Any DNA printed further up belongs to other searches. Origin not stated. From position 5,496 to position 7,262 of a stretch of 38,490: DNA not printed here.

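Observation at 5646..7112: PEP synthase carries a 489-aa Ser1 intein with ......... endonuclease and an additional zinc ribbon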

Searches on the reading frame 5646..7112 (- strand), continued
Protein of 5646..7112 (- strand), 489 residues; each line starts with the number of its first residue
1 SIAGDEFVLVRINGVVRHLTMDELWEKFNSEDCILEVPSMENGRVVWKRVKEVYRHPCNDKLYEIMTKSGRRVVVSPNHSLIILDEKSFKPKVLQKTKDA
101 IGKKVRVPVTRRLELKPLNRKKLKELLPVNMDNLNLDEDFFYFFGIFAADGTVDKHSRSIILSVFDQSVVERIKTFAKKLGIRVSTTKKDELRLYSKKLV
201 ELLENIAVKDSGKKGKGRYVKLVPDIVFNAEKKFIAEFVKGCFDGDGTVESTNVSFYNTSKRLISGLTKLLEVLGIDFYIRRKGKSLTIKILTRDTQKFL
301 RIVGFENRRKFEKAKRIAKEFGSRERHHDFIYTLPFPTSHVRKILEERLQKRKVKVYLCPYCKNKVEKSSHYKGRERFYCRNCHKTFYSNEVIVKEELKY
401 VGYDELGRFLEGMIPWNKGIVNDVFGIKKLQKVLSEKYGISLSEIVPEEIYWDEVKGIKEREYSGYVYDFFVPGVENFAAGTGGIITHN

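Call 65: search_protein_families(library=ncbifam, proteins=[L058:110-1183:+, L058:1293-2009:+, L058:2075-2494:+, L058:6681-7562:+, L022:679-1719:+, L022:6591-7331:+, L030:29-1105:+, L030:1367-2134:+, L030:6759-7556:+], max_evalue=0.00001)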
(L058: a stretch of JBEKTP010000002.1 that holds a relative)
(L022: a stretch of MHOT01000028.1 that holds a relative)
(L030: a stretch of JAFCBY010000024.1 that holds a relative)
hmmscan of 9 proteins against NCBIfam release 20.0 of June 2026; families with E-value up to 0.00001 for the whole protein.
L058:110-1183:+ (357 aa): 2 families
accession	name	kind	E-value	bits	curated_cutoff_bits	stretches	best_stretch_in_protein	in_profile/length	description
NF033190.2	inl_like_NEAT_1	exception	2.4e-13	49.3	1275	1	110-291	582-752/754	NEAT domain-containing leucine-rich repeat protein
NF033921.0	por_somb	subfamily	1.1e-06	27.6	100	0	43-88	5-51/485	iron uptake porin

L058:1293-2009:+ (238 aa): 6 families
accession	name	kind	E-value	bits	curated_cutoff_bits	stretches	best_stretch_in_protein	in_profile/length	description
NF058671.1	sortase_SrtD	exception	3.8e-22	78.9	140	1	107-220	66-170/187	class D sortase, LPxTATN-specific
NF033746.1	class_D_sortase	subfamily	5.5e-21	74.8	165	1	107-220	12-116/135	class D sortase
NF033747.1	class_E_sortase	subfamily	3.1e-20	72.9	160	1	94-236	62-207/211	class E sortase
TIGR01076.1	sortase_fam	subfamily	1.9e-17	63.3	39.35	1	107-232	2-125/136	sortase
NF033745.1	class_C_sortase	subfamily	2.1e-16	60.3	160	1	108-232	96-218/220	class C sortase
TIGR03784.1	marine_sortase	equivalog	1.7e-06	27.8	158.25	1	117-220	63-158/174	class GN sortase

L058:2075-2494:+ (139 aa): 15 families
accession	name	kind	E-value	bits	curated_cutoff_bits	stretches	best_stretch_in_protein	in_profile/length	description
NF010733.0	PRK14135.1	equivalog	6.4e-23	81.7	240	1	6-137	63-202/267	recombination regulator RecX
NF001063.0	PRK00117.5-3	equivalog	9e-20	71.2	186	1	6-137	14-150/165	recombination regulator RecX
NF001059.0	PRK00117.4-3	equivalog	4.5e-18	65.6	253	1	9-114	52-160/206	recombination regulator RecX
NF001058.0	PRK00117.4-1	equivalog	3.2e-16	60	194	1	9-139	68-206/214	recombination regulator RecX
NF001065.0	PRK00117.5-5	equivalog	5e-16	59.2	175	1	5-137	7-138/149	recombination regulator RecX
NF001064.0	PRK00117.5-4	equivalog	2.3e-14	53.3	217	1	7-138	35-174/194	recombination regulator RecX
NF001057.0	PRK00117.3-3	equivalog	8.8e-14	51.8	146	1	7-138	7-144/151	recombination regulator RecX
NF001062.0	PRK00117.5-2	equivalog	2e-13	50.7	336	1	19-137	36-157/164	recombination regulator RecX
NF001061.0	PRK00117.5-1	equivalog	4.3e-13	49.5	264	1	8-138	90-228/246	recombination regulator RecX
NF001054.0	PRK00117.2-1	equivalog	9.8e-12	45.3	189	1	5-138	10-148/154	recombination regulator RecX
NF001056.0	PRK00117.3-1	equivalog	1.2e-11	44.7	237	1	8-135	27-166/181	recombination regulator RecX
NF001055.0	PRK00117.2-5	equivalog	1.9e-10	41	129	1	9-138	14-146/157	recombination regulator RecX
NF010732.0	PRK14134.1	equivalog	7.1e-10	39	351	1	8-105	66-164/283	recombination regulator RecX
NF010734.0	PRK14136.1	equivalog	1.7e-07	31.4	359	1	9-138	178-310/319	recombination regulator RecX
NF001053.0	PRK00117.1-3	equivalog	7.5e-06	26.4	216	0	29-108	62-142/180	recombination regulator RecX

L058:6681-7562:+ (294 aa): 183 families (the best 25 are shown)
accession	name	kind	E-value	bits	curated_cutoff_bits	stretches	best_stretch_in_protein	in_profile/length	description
TIGR01188.1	drrA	subfamily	8e-85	284.8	312.45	1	10-293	1-291/302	daunorubicin resistance ABC transporter, ATP-binding protein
NF033858.1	ABC2_perm_RbbA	equivalog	3.7e-64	217.1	1050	1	2-225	266-488/909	ribosome-associated ATPase/putative transporter RbbA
TIGR03522.1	GldA_ABC_ATP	equivalog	9.4e-58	196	402.6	1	1-278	1-276/301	gliding motility-associated ABC transporter ATP-binding subunit GldA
NF010060.0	PRK13537.1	equivalog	2.3e-51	174.6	521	1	2-274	15-285/314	nodulation factor ABC transporter ATP-binding protein NodI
NF010059.0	PRK13536.1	equivalog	3.2e-50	170.8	549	1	3-273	44-312/342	nodulation factor ABC transporter ATP-binding protein NodI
TIGR03740.1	galliderm_ABC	subfamily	3.3e-48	164.3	309.75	1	4-215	2-204/223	lantibiotic protection ABC transporter ATP-binding subunit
TIGR01288.1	nodI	equivalog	6e-47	160.1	424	1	2-270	4-270/303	nodulation factor ABC transporter ATP-binding protein NodI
TIGR01186.1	proV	subfamily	4.6e-46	157.6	326.6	1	11-221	2-217/363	betaine/proline/choline family ABC transporter ATP-binding protein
TIGR04406.1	LPS_export_lptB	equivalog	1.1e-43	149.2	240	1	3-221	2-222/239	LPS export ABC transporter ATP-binding protein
TIGR03864.1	PQQ_ABC_ATP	hypoth_equivalog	1.5e-42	145.7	302.25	1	3-224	2-222/236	ABC transporter, ATP-binding subunit, PQQ-dependent alcohol dehydrogenase system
NF040933.2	ABC_arch_GlcV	equivalog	4.7e-42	144.1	450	1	2-269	2-272/357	glucose ABC transporter ATP-binding protein GlcV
TIGR00968.1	3a0106s01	subfamily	4.2e-41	141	342.75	1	3-223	1-220/237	sulfate ABC transporter ATP-binding protein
TIGR02673.1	FtsE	equivalog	2.7e-40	138.3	264.85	1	2-208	1-210/214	cell division ATP-binding protein FtsE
TIGR03265.1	PhnT2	equivalog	1.1e-38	133.4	457.7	1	3-223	5-224/353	putative 2-aminoethylphosphonate ABC transporter ATP-binding protein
NF007027.0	PRK09493.1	equivalog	5.2e-38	130.8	379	1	2-214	1-215/240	glutamine ABC transporter ATP-binding protein GlnQ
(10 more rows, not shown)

L022:679-1719:+ (346 aa): 10 families
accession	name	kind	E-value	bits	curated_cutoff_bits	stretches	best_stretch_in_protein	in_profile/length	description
NF005641.0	PRK07403.1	equivalog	2.3e-129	431.4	616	1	3-345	2-335/337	type I glyceraldehyde-3-phosphate dehydrogenase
NF005830.0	PRK07729.1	equivalog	1.5e-128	428.5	546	1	2-346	2-334/343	glyceraldehyde-3-phosphate dehydrogenase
TIGR01534.1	GAPDH-I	equivalog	3.7e-128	427.4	367.2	1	4-336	1-329/330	type I glyceraldehyde-3-phosphate dehydrogenase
NF033735.1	G3PDH_Arsen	exception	1e-109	366.9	450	1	6-339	2-323/323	ArsJ-associated glyceraldehyde-3-phosphate dehydrogenase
NF006512.0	PRK08955.1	equivalog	9.2e-101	337.5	563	1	1-343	1-331/334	glyceraldehyde-3-phosphate dehydrogenase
NF011954.0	PRK15425.1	equivalog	7.1e-95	317.8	662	1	1-340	1-327/331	glyceraldehyde-3-phosphate dehydrogenase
NF010058.0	PRK13535.1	equivalog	9.6e-93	311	539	1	2-338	2-329/339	erythrose-4-phosphate dehydrogenase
TIGR01532.1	E4PD_g-proteo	equivalog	1e-90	304.3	530.55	1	5-335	2-323/325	erythrose-4-phosphate dehydrogenase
NF006139.0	PRK08289.1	equivalog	2e-78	264.1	431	1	7-342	133-469/480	glyceraldehyde-3-phosphate dehydrogenase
NF003251.0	PRK04207.1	equivalog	1.4e-09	37.5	185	0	161-280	136-247/343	type II glyceraldehyde-3-phosphate dehydrogenase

L022:6591-7331:+ (246 aa): 0 families

L030:29-1105:+ (358 aa): 1 family
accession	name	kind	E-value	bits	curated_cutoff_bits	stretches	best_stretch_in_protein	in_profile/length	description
TIGR02231.1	TIGR02231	subfamily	9.3e-06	24.6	112.6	0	64-128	180-244/524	mucoidy inhibitor MuiA family protein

L030:1367-2134:+ (255 aa): 6 families
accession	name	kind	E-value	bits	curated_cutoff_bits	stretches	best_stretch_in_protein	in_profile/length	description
NF003239.0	PRK04199.1-4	equivalog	9.8e-54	181.4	91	1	14-186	1-165/172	50S ribosomal protein L16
NF003238.0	PRK04199.1-3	equivalog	1.9e-53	180.8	269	1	17-187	4-167/172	50S ribosomal protein L16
TIGR00279.1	uL16_euk_arch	equivalog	6e-47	159.5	223.55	1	14-185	1-165/172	50S ribosomal protein L16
NF003236.0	PRK04199.1-1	equivalog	2.7e-45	153.9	233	1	14-184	1-164/174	50S ribosomal protein L16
NF003241.0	PRK04199.1-6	equivalog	9.7e-40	136.3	284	1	38-185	18-168/176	50S ribosomal protein L16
NF003237.0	PRK04199.1-2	equivalog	5.1e-38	130.5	295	1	24-184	6-164/181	50S ribosomal protein L16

L030:6759-7556:+ (266 aa): 3 families
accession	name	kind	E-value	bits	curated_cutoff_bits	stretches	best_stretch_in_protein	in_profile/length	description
TIGR00322.1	diphth2_R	domain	8e-63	212.7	35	1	3-266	2-266/320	diphthamide biosynthesis enzyme Dph1/Dph2 domain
TIGR03682.1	arCOG04112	equivalog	1.1e-62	212.1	202.8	1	18-266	2-243/308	diphthamide biosynthesis enzyme Dph2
TIGR00272.1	DPH2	equivalog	2.1e-08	33.3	184.05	1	19-266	52-312/497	diphthamide biosynthesis protein 2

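Call 72: search_protein_families(library=phrogs, proteins=[window:5646-7112:-], max_evalue=1)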
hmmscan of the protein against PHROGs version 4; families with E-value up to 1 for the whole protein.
window:5646-7112:- (489 aa): 15 families
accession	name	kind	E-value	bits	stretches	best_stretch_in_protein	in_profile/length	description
phrog_4645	-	DNA, RNA and nucleotide metabolism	1.2e-07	32.2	1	130-268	90-247/308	endonuclease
phrog_15127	-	head and packaging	0.0013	18.3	1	47-81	254-288/602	head protein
phrog_4661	-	unknown function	0.0018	19.2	1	280-390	45-146/205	-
phrog_510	-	DNA, RNA and nucleotide metabolism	0.0054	16.5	1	102-255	483-633/667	DNA primase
phrog_6504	-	unknown function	0.0088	17.2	1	357-388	8-45/61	-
phrog_1191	-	integration and excision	0.015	16.3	1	358-387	7-39/90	transposase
phrog_8344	-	unknown function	0.028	15.3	1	347-393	35-78/127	-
phrog_1244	-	unknown function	0.033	14.6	1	346-390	98-146/157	-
phrog_16672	-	unknown function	0.04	14.6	1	21-88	41-108/171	-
phrog_9937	-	unknown function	0.15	13.2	1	377-408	21-52/75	-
phrog_6422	-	moron, auxiliary metabolic gene and host takeover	0.16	13.3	1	347-383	20-58/120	Lar-like restriction alleviation protein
phrog_1474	-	unknown function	0.21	12.8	1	335-390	39-94/99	unknown function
phrog_16883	-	unknown function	0.34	11.8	1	228-299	75-147/190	-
phrog_2857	-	tail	0.39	12.3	1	353-395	53-99/103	tail fiber protein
phrog_13559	-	unknown function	0.6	11.5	1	348-393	3-48/107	-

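Call 73: search_protein_families(library=ncbifam, alignment_id=A2, max_evalue=0.001)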
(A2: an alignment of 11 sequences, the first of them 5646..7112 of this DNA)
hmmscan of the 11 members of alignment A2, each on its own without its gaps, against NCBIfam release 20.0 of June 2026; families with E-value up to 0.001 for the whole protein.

A. member 1, window:5646-7112:- (489 aa): 12 families
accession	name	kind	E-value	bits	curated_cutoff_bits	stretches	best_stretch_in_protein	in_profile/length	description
NF011491.0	PRK14898.1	equivalog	2.7e-39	134.9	783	2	35-343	124-446/860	DNA-directed RNA polymerase subunit A''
NF003159.0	PRK04132.1-4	equivalog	1.7e-15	56.2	999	2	41-332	103-359/852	replication factor C small subunit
NF005852.0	PRK07773.1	equivalog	1.5e-14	53.3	780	1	35-329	425-722/886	replicative DNA helicase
NF011418.0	PRK14845.1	equivalog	5.1e-11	41.1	756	1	43-489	74-474/1049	translation initiation factor IF-2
TIGR01445.1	intein_Nterm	domain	2.6e-10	41.2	24.5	1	2-82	2-82/83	intein N-terminal splicing region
NF045703.1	rSAM_Tes_intein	exception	5.6e-10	37.7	1700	1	22-93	192-262/1040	tetraether lipid synthase Tes, intein-containing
NF038098.1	GyrA_w_intein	exception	1.4e-09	36.5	1850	1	53-349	165-455/1232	intein-containing DNA gyrase subunit A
NF003157.0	PRK04132.1-2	equivalog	1.4e-08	33.2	1103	1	41-320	93-358/864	replication factor C small subunit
NF011302.0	PRK14714.1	equivalog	6.9e-07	27.2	1791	1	32-110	978-1055/1350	DNA-directed DNA polymerase II large subunit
NF011303.0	PRK14715.1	equivalog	9.2e-07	26.3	1585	1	143-281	1123-1263/1627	DNA-directed DNA polymerase II large subunit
NF048018.1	IS256_N_4Cys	domain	6.7e-06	26.6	27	1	359-387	2-31/31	transposase-like zinc-binding domain-containing protein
NF050000.1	IS1_IS1595_Zn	domain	2.4e-05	24.8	28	1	359-388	1-32/34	IS1/IS1595 family N-terminal zinc-binding domain-containing protein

B. families by the number of members that match (of 11 scanned): 22 families
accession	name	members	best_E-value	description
NF011491.0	PRK14898.1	11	9e-56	DNA-directed RNA polymerase subunit A''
TIGR01445.1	intein_Nterm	11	2e-12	intein N-terminal splicing region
NF038098.1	GyrA_w_intein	11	1.4e-09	intein-containing DNA gyrase subunit A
NF011418.0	PRK14845.1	10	7.4e-18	translation initiation factor IF-2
NF005852.0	PRK07773.1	10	3.1e-17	replicative DNA helicase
NF045703.1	rSAM_Tes_intein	9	3.8e-23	tetraether lipid synthase Tes, intein-containing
NF003159.0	PRK04132.1-4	9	8.4e-19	replication factor C small subunit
NF003157.0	PRK04132.1-2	9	1.4e-16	replication factor C small subunit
NF048018.1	IS256_N_4Cys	8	4.7e-10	transposase-like zinc-binding domain-containing protein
NF011302.0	PRK14714.1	8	2e-07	DNA-directed DNA polymerase II large subunit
NF050000.1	IS1_IS1595_Zn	7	7.7e-10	IS1/IS1595 family N-terminal zinc-binding domain-containing protein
NF003158.0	PRK04132.1-3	6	1e-07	replication factor C small subunit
NF011303.0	PRK14715.1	5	1.2e-09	DNA-directed DNA polymerase II large subunit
NF011287.0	PRK14698.1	4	2.5e-13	V-type ATP synthase subunit A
NF006207.0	PRK08332.1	4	3.2e-11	vitamin B12-dependent ribonucleotide reductase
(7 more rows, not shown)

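Call 74: find_related_loci(query=A2, collection=viral_contigs, flank=3000)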
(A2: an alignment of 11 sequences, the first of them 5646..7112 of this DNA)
Query A2 (489 aa) in viral_contigs; peptide patterns used: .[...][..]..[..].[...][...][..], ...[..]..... (x = any residue, [..] = any of these).
343 stretches matched a pattern; 103 encode a relative of the query (tblastn E <= 1e-3); the best 80 are kept; 80 distinct loci.
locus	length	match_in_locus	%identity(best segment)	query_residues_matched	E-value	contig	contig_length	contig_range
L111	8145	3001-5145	21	61-484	1e-16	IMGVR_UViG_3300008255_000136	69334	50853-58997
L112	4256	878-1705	27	61-320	7e-15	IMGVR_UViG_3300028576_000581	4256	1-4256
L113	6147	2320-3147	27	61-320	8e-15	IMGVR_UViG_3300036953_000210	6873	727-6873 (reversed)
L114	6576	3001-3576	30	131-318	7e-14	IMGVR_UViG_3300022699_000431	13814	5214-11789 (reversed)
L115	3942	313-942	28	133-343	2e-12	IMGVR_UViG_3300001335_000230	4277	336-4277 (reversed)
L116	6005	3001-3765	23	48-310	2e-12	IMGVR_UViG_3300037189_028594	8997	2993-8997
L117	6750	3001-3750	25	129-366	4e-12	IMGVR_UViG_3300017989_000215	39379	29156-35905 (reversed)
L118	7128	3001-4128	24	64-489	3e-12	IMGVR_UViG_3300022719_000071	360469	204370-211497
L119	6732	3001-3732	23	48-311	3e-12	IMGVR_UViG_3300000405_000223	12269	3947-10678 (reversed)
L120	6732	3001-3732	23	48-311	3e-12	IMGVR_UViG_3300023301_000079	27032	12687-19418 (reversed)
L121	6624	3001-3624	27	54-276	4e-12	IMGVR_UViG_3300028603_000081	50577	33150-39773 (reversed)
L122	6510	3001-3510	30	132-305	4e-12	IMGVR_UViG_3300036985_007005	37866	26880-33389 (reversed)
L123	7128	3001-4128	24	64-489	5e-12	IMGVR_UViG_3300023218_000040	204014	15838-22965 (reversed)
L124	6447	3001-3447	32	132-276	1e-11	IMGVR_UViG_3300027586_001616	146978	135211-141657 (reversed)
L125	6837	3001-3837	25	137-489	1e-11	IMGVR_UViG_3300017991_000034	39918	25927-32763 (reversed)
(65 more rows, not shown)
